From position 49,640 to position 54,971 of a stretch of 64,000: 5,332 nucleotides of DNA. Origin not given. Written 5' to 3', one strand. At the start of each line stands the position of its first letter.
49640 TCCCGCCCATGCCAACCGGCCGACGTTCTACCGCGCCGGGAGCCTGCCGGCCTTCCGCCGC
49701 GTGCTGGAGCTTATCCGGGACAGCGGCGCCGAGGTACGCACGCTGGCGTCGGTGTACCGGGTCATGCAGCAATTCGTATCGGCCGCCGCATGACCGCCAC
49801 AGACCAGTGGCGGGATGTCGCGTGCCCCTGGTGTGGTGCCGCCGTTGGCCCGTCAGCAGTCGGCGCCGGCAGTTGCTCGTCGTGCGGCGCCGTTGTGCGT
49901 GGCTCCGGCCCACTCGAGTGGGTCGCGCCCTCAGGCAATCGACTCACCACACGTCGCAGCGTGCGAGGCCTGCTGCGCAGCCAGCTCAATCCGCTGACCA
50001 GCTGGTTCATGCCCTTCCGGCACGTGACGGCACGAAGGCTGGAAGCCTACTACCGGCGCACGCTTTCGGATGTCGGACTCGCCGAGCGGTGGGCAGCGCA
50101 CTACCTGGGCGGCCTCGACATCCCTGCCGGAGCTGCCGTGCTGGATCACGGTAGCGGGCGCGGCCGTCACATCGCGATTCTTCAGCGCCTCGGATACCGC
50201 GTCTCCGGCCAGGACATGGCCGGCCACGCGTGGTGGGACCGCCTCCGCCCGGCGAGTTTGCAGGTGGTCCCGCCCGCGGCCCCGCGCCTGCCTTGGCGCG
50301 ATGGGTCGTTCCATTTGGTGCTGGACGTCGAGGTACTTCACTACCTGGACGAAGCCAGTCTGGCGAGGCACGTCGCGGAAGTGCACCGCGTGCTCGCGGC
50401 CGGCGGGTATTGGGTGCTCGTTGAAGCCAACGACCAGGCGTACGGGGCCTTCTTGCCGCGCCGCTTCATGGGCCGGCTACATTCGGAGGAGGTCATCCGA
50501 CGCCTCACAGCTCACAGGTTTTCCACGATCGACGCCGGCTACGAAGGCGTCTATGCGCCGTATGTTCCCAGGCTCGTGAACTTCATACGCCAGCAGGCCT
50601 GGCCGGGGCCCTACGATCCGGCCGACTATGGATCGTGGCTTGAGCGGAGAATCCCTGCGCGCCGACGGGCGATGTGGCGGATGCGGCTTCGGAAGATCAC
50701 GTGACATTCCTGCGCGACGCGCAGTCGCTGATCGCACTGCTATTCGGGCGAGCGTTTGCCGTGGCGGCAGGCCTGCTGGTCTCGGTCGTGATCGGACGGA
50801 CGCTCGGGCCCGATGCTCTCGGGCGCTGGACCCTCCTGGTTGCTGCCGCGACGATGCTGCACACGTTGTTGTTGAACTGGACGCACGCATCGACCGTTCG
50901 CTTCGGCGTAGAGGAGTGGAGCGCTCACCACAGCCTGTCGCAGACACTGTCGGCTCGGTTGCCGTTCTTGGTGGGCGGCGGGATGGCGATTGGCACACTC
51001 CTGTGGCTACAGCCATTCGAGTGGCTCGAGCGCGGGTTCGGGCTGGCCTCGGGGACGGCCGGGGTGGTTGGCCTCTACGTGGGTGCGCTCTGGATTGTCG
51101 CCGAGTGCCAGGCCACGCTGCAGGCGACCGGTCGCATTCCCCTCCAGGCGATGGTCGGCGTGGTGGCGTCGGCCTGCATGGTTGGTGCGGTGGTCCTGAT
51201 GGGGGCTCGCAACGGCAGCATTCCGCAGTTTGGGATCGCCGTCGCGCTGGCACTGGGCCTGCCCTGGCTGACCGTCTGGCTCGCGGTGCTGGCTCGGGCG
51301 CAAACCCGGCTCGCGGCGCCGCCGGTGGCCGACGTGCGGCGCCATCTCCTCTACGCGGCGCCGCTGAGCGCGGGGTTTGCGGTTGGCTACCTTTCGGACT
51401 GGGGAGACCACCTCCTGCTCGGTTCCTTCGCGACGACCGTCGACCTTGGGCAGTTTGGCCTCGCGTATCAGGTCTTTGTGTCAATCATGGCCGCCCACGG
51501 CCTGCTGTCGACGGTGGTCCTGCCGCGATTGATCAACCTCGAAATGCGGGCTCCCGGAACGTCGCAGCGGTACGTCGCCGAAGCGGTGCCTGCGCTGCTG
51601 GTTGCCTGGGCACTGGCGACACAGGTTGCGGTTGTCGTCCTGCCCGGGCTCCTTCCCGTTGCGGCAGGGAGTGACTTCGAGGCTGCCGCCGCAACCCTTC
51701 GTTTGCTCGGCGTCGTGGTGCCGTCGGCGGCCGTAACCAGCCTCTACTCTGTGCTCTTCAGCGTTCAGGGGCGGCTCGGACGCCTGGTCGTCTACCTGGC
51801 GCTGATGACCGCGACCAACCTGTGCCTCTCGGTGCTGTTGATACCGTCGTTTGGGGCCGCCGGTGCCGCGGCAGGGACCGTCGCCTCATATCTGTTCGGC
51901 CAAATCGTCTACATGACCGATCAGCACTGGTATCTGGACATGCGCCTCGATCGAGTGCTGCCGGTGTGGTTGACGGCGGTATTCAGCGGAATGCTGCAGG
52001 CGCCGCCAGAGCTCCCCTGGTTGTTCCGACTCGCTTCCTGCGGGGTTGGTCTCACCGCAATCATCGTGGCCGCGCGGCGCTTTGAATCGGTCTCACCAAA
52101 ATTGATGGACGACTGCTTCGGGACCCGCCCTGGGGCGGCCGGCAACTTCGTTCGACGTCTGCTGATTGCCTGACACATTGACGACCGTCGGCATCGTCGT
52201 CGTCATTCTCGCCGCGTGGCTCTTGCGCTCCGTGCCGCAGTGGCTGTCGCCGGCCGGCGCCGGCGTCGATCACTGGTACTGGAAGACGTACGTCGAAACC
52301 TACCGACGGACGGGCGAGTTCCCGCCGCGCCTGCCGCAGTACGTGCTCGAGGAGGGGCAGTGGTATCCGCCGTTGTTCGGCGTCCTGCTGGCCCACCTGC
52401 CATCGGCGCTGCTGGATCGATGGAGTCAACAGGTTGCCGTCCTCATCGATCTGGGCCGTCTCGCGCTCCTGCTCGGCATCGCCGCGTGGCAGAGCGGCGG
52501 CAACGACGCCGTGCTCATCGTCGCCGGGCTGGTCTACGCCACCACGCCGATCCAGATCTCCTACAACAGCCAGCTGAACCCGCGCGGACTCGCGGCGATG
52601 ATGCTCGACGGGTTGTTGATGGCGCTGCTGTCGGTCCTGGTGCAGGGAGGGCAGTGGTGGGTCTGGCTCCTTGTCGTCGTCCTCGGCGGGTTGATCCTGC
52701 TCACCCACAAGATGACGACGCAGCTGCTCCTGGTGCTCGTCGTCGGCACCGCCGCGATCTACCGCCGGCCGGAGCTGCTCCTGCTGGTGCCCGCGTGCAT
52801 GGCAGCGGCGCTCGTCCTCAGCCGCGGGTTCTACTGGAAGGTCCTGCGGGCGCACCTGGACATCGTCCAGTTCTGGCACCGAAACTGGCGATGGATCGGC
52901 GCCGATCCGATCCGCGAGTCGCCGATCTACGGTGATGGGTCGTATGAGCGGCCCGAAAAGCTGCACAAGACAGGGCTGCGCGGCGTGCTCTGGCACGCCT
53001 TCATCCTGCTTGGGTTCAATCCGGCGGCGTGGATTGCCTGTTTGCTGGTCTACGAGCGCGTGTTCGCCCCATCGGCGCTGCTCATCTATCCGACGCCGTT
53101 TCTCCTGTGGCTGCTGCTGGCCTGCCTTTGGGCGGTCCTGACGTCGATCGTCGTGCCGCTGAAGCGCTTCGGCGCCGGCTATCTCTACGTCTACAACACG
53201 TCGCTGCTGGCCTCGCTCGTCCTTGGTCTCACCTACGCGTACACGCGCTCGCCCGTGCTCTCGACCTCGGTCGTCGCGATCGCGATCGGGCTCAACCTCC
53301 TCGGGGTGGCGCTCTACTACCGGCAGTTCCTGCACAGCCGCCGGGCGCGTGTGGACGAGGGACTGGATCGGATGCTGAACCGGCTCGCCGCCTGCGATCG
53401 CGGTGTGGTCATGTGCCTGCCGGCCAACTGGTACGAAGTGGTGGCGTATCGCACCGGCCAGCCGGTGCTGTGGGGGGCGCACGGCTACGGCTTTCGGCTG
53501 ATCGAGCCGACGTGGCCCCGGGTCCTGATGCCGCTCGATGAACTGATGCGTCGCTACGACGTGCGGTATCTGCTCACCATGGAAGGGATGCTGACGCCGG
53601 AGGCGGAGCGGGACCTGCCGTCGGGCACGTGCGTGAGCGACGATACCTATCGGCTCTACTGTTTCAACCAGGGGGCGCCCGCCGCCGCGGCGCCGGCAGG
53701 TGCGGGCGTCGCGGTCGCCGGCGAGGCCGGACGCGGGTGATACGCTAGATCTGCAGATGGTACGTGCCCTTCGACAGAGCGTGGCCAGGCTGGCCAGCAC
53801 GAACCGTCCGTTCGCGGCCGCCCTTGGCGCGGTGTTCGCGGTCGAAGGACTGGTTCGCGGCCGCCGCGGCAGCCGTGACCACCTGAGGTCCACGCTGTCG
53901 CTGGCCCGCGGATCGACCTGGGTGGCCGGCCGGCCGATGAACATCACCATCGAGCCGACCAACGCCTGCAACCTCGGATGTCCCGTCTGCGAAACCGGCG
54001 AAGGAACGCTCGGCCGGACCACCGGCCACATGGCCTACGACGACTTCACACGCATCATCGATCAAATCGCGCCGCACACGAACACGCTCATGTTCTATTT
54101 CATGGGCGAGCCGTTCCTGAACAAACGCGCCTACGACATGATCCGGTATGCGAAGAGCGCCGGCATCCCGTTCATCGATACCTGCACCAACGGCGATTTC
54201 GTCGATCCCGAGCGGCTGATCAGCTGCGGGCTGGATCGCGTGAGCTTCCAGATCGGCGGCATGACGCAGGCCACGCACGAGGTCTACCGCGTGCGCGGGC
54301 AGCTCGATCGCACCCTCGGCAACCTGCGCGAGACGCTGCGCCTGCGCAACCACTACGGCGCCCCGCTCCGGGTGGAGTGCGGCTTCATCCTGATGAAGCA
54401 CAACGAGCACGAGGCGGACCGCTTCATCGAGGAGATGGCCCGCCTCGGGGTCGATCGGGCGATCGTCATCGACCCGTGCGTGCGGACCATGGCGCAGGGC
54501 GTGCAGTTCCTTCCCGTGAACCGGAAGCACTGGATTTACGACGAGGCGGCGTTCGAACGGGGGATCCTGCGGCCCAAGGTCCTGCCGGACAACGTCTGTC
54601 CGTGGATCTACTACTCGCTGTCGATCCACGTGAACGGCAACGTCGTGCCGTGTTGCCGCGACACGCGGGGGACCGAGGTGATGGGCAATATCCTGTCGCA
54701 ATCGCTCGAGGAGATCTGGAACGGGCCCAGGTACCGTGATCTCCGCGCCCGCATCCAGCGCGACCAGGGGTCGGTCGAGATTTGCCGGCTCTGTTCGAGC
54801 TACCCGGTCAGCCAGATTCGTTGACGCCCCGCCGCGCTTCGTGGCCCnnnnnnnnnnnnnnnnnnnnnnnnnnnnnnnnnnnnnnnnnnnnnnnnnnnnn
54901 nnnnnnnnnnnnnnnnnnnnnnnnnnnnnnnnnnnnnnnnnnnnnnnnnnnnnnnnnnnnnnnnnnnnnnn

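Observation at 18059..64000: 46-kb, 41-gene unidirectional glycan super-operon with almost no intergenic DNA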

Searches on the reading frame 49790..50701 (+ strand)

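Call 7: search_protein_families(library=pfam, proteins=[window:49790-50701:+])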
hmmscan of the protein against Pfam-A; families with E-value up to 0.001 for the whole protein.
window:49790-50701:+ (304 aa): 2 families
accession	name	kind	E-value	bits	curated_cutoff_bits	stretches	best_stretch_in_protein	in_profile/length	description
PF08241.18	Methyltransf_11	-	5.1e-11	43.5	21.2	1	118-209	1-94/95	Methyltransferase domain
PF13649.12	Methyltransf_25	-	5.3e-09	37.1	27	1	117-206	1-97/97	Methyltransferase domain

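Call 63: search_protein_families(library=ncbifam, proteins=[window:49790-50701:+], max_evalue=0.000001)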
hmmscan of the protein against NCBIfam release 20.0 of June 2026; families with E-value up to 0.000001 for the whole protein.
window:49790-50701:+ (304 aa): 1 family
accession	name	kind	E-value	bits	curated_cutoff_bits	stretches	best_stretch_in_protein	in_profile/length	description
NF045667.1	MTase_DVU1556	equivalog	8e-12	45.1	155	1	109-210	18-119/213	DVU_1556 family methyltransferase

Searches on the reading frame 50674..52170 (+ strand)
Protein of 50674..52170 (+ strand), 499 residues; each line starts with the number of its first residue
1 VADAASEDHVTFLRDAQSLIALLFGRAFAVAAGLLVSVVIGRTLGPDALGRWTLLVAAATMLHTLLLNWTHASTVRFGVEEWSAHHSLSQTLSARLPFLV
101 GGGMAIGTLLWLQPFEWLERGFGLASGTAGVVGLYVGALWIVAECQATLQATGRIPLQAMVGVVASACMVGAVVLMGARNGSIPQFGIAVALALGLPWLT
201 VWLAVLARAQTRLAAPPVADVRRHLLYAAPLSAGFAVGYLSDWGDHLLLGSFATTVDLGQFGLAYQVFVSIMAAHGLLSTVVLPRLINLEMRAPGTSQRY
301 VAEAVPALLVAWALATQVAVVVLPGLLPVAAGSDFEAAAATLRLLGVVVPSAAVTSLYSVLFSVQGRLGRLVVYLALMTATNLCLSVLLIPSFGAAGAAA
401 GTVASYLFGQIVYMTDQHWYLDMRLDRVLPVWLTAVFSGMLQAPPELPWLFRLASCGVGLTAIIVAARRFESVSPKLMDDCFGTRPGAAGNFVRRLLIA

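Call 8: search_protein_families(library=pfam, proteins=[window:50674-52170:+])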
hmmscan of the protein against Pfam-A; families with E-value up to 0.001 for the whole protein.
window:50674-52170:+ (499 aa): 1 family
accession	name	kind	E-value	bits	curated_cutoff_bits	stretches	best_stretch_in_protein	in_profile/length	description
PF01943.22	Polysacc_synt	-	0.00043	20.2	28.2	1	20-286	6-270/274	Polysaccharide biosynthesis protein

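Call 18: search_protein_families(library=ncbifam, proteins=[window:50674-52170:+], max_evalue=0.01)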
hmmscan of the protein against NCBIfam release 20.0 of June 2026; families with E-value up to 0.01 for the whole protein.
window:50674-52170:+ (499 aa): 2 families
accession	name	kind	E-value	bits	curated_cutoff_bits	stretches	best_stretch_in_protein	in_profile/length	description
NF050818.1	PolSacchBiosHfsF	equivalog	2e-07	30.4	700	1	32-412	19-398/468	polysaccharide biosynthesis protein HfsF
NF041503.1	WZX_like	subfamily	1.8e-05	24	300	1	243-329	250-337/429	O-unit flippase-like protein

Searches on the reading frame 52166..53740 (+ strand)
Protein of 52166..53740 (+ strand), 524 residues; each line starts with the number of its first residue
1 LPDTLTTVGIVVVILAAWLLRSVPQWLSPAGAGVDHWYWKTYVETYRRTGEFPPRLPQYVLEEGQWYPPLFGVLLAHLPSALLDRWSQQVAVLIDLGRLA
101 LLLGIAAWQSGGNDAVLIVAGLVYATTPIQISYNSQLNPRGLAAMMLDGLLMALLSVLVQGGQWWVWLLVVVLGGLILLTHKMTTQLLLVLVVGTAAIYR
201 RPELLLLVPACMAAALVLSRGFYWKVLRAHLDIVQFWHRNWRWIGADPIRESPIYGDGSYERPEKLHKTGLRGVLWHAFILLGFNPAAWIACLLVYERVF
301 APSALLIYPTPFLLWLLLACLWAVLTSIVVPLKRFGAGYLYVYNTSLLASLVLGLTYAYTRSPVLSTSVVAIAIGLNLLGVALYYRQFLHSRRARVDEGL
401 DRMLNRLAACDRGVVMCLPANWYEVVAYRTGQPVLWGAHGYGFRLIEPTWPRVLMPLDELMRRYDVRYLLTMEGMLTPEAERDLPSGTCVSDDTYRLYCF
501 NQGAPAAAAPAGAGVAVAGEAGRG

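Call 8: search_protein_families(library=pfam, proteins=[window:52178-53737:+])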
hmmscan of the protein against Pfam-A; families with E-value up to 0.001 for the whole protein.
window:52178-53737:+ (520 aa): 0 families

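Call 18: search_protein_families(library=ncbifam, proteins=[window:52166-53737:+], max_evalue=0.01)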
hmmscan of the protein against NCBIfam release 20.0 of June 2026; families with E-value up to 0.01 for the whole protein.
window:52166-53737:+ (524 aa): 0 families

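Call 49: find_encoding_contigs(protein=window:52166-53740:+, flank=10000, max_places=3)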
Protein window:52166-53740:+ (524 aa): 1 contig read that carries it; 1 place shown.
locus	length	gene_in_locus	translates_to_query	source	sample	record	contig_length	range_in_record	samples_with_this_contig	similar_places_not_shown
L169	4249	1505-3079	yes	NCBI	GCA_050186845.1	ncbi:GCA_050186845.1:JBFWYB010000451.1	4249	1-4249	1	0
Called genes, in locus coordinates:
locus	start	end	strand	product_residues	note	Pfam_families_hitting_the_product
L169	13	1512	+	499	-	-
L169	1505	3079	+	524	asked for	-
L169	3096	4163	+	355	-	PF04055:Radical_SAM, PF13186:SPASM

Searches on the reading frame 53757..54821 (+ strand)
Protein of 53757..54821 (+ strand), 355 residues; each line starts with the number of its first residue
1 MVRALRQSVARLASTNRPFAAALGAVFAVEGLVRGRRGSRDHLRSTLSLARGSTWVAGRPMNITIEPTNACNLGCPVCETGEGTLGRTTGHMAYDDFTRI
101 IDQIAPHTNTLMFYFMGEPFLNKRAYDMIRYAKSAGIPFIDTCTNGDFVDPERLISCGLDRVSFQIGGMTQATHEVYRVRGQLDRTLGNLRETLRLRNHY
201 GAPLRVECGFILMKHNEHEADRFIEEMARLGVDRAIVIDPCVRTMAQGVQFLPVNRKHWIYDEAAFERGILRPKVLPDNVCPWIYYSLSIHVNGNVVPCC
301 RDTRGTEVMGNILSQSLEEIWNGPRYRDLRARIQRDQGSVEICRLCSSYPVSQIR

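Call 8: search_protein_families(library=pfam, proteins=[window:53781-54821:+])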
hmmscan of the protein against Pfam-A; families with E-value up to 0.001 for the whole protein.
window:53781-54821:+ (347 aa): 2 families
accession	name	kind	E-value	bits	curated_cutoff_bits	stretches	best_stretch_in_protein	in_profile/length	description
PF13186.11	SPASM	-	5e-17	62.4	21.5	1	273-338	1-66/67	Iron-sulfur cluster-binding domain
PF04055.27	Radical_SAM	-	5.3e-11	43.4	29.5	1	57-185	1-136/166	Radical SAM superfamily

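Call 51: search_protein_families(library=ncbifam, proteins=[window:53757-54821:+], max_evalue=0.00001)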
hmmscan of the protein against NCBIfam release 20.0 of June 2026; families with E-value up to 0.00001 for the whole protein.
window:53757-54821:+ (355 aa): 28 families (the best 25 are shown)
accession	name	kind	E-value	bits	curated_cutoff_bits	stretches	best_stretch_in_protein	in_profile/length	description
TIGR04311.1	rSAM_Geo_metal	subfamily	2.7e-24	86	400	1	60-238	2-185/423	radical SAM/SPASM family putative metalloenzyme maturase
TIGR04317.1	W_rSAM_matur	equivalog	1.6e-23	83.4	380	1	62-336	5-305/349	tungsten cofactor oxidoreductase radical SAM maturase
TIGR04545.1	rSAM_ahbD_hemeb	equivalog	4.9e-16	59.1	500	1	63-232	2-167/339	heme b synthase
NF045574.1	sacti_mat_StsB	exception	5.3e-15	55.2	625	1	68-233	103-262/466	StsB family radical SAM/SPASM domain sactipeptide maturase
NF033640.1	N_Twi_rSAM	subfamily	1.6e-14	53.8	170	1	278-347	2-70/398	twitch domain-containing radical SAM protein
TIGR04053.2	TIGR04053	equivalog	7e-13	48.6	395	1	58-233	5-179/366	TIGR04053 family radical SAM/SPASM domain-containing protein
TIGR04055.1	rSAM_NirJ2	equivalog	3.4e-12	46.5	500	1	65-230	4-164/326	putative heme d1 biosynthesis radical SAM protein NirJ2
NF050035.1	rSAM_WgK_link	exception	1.6e-11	43.8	650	1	59-259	7-202/367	radical SAM/SPASM peptide maturase WgkB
TIGR02109.1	PQQ_syn_pqqE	equivalog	5.9e-10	38.6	381.35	1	58-235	4-177/358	pyrroloquinoline quinone biosynthesis protein PqqE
TIGR04466.1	rSAM_BlsE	equivalog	6.5e-10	39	400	1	68-197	10-138/327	cytosylglucuronate decarboxylase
TIGR04321.1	spiroSPASM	subfamily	1.3e-09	37.3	250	0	279-348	438-504/510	spiro-SPASM protein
TIGR04347.1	pseudo_SAM_Halo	equivalog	1.6e-09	37.5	525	1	65-235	42-207/390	TIGR04347 family pseudo-SAM/SPASM protein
TIGR04133.1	rSAM_w_lipo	hypoth_equivalog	4.3e-09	35.8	425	0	63-178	26-144/350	TIGR04133 family radical SAM/SPASM protein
TIGR04250.1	SCM_rSAM_ScmE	equivalog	4.3e-09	35.7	400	0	279-349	251-320/358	SynChlorMet cassette radical SAM/SPASM protein ScmE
TIGR04054.1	rSAM_NirJ1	equivalog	5.3e-09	35.2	650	1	58-234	33-204/387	putative heme d1 biosynthesis radical SAM protein NirJ1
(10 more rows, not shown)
